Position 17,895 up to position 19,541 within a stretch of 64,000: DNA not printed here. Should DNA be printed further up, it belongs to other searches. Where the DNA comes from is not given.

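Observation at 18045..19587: HTH+TPR receptor followed by a 38-codon signal-peptide-like ORF: an RRNPP-style peptide-signalling cassette in an actinobacterium-like genome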

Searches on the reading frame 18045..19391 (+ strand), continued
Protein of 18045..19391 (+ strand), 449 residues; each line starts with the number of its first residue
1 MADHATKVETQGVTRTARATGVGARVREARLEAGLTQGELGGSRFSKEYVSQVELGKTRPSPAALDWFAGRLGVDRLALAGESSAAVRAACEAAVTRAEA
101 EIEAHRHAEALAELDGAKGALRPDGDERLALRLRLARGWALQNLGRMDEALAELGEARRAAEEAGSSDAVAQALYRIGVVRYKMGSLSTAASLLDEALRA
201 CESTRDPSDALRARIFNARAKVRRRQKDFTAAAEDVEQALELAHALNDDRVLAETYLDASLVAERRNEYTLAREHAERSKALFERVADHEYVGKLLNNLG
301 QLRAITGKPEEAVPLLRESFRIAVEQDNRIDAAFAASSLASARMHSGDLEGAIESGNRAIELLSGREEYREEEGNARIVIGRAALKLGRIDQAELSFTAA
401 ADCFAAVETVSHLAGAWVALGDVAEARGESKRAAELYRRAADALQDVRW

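Call 50: search_protein_representatives(protein=window:18045-19391:+)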
Query: 449 residues. Proteins with E-value up to 0.001 (for the whole library): 20417; up to 1e-10: 1620; up to 1e-30: 99. The best 150 are listed.
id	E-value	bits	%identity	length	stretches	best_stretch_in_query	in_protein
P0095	2.5e-176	603.5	70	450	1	4-449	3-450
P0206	7.3e-154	529.5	90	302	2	200-412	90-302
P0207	2.8e-121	422.2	76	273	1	177-449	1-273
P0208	1.4e-118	413.4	88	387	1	57-293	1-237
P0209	2.6e-91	323.6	43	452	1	4-449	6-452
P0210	2.2e-86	307.4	44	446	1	17-449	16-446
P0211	1.7e-83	297.8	42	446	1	20-446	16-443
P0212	3.5e-80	286.9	78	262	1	171-351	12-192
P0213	4.4e-79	283.3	40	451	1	14-449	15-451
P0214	2.5e-76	274.3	40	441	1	20-444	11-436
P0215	9.3e-74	265.8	43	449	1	19-444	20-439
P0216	3.2e-73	264.0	80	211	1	198-372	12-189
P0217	1.9e-72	261.4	40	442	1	14-446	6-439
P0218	3.0e-71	257.5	43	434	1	20-446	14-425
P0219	1.9e-69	251.6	38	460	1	18-445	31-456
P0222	7.5e-65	236.5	39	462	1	17-447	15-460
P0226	8.4e-59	216.5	35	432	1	21-443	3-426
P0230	9.2e-57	209.8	34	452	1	12-448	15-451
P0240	2.8e-53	198.3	38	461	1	13-448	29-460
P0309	5.6e-30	121.6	32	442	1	21-430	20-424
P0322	1.1e-28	117.3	30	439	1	14-443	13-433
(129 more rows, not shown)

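Call 51: list_cluster_members(proteins=[P0209, P0213, P0214, P0219, P0222, P0226, P0230, P0240, P0309, P0322])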
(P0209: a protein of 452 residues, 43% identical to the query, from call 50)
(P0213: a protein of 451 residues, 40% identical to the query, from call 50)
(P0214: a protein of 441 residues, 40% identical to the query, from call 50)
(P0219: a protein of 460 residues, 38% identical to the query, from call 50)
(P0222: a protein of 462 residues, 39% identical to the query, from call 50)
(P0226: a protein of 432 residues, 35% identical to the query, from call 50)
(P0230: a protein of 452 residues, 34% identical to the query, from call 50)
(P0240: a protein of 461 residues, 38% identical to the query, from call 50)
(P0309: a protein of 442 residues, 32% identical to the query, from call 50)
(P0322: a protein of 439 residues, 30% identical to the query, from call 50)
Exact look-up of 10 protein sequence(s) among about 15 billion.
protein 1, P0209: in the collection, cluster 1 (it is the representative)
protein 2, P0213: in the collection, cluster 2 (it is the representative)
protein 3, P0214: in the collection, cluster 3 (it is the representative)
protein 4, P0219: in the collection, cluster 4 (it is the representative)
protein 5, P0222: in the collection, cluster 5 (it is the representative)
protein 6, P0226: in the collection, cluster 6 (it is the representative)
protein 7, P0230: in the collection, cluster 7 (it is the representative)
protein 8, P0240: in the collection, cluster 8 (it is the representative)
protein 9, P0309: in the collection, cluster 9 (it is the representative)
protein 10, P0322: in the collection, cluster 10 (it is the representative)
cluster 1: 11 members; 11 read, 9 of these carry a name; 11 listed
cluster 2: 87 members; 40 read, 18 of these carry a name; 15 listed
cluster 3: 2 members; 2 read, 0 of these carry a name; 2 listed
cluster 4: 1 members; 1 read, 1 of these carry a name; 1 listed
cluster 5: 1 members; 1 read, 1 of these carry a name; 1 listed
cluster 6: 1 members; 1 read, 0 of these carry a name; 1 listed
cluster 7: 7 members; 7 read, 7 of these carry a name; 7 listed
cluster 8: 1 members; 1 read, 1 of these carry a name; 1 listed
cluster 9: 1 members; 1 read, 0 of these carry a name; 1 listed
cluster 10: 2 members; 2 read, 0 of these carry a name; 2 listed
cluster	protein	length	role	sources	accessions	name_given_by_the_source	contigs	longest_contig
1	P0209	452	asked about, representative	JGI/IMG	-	tetratricopeptide (TPR) repeat protein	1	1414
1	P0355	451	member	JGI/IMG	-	tetratricopeptide (TPR) repeat protein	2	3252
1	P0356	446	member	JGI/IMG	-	tetratricopeptide (TPR) repeat protein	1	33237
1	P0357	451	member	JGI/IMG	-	tetratricopeptide (TPR) repeat protein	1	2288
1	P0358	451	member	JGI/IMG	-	tetratricopeptide (TPR) repeat protein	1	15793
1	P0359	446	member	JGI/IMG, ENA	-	tetratricopeptide (TPR) repeat protein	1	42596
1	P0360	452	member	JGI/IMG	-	tetratricopeptide (TPR) repeat protein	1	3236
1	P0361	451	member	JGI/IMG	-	tetratricopeptide (TPR) repeat protein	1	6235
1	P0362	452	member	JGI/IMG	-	tetratricopeptide (TPR) repeat protein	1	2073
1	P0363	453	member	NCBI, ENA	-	-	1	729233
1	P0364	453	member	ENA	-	-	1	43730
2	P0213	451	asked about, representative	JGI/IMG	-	tetratricopeptide (TPR) repeat protein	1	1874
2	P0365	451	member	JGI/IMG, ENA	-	tetratricopeptide (TPR) repeat protein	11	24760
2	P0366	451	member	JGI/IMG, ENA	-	tetratricopeptide (TPR) repeat protein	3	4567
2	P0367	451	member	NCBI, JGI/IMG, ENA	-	tetratricopeptide (TPR) repeat protein/DNA-binding XRE family transcriptional regulator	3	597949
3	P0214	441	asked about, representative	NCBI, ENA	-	-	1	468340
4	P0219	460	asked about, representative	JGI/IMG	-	tetratricopeptide (TPR) repeat protein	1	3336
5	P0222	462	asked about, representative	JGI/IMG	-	transcriptional regulator with XRE-family HTH domain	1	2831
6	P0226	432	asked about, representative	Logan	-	-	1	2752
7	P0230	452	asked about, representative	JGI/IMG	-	tetratricopeptide (TPR) repeat protein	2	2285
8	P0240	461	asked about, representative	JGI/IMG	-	transcriptional regulator with XRE-family HTH domain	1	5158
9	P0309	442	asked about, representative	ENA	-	-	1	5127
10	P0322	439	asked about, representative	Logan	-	-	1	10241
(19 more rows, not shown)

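Call 52: find_encoding_contigs(protein=P0322, flank=2500, max_places=2)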
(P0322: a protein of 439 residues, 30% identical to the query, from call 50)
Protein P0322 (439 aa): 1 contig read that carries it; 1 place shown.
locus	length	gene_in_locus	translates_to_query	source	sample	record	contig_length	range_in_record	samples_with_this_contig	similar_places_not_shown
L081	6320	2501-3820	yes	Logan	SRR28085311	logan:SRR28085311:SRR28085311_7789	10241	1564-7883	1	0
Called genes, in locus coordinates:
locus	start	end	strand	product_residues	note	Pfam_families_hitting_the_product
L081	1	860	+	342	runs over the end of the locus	PF01933:CofD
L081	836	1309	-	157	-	PF01047:MarR, PF12802:MarR_2, PF13463:HTH_27 (weak)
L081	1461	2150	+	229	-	-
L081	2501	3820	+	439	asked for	PF01381:HTH_3 (weak), PF13560:HTH_31 (weak), PF07719:TPR_2 (faint), PF13432:TPR_16 (faint), PF13374:TPR_10 (faint), PF13428:TPR_14 (faint), PF13424:TPR_12, PF17874:TPR_MalT (weak), +3 more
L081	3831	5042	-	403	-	PF01594:AI-2E_transport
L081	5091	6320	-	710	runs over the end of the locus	-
